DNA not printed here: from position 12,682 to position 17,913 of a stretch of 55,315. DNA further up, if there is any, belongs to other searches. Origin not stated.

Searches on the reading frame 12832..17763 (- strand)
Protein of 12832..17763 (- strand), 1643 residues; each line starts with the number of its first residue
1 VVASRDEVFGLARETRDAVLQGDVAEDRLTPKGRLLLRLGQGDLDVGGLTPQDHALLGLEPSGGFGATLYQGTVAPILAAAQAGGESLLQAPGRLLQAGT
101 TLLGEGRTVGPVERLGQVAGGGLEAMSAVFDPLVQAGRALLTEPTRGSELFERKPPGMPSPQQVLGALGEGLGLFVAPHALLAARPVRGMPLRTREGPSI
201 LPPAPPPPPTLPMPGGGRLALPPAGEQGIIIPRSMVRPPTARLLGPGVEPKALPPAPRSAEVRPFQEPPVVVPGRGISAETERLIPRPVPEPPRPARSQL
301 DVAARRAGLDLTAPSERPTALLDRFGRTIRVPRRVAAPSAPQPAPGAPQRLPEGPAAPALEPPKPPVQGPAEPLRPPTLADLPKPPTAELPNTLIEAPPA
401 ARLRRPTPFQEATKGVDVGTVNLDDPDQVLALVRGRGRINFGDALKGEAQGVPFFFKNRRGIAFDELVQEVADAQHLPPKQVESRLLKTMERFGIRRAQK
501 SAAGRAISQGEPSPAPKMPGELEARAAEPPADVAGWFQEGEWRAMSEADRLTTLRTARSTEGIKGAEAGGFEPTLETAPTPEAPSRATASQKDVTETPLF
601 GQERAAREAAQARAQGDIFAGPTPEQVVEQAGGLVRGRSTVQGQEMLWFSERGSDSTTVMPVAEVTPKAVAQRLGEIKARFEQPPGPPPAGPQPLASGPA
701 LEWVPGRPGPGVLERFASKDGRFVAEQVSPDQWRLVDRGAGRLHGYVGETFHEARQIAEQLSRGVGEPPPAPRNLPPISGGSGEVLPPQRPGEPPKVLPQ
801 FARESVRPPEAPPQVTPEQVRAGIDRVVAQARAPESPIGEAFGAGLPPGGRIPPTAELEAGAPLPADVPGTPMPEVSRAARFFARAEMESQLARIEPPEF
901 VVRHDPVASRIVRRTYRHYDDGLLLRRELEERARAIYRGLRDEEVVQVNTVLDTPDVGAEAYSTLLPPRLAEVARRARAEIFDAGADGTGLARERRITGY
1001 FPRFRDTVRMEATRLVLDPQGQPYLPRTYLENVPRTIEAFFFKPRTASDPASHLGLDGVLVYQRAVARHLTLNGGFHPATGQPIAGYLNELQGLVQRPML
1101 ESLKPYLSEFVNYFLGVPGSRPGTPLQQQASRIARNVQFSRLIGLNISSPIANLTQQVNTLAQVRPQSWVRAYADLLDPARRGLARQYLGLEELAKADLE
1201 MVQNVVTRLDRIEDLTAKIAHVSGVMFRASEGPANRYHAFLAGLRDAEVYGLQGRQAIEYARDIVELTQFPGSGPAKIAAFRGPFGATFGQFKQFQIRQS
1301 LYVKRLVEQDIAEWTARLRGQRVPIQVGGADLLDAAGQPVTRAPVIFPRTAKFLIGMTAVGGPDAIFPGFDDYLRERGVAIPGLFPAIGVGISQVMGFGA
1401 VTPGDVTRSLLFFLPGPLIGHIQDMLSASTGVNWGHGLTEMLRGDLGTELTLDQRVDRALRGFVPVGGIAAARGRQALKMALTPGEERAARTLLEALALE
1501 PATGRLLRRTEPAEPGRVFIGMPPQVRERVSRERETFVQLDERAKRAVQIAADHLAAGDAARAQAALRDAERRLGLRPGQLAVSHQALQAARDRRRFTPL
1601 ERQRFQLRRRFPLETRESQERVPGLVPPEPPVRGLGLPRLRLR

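Call 9: search_dna_similar(query=window:12832-17763:-, collection=phages, mode=protein, max_rows=10)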
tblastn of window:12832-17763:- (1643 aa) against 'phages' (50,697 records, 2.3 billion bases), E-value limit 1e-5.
No match.
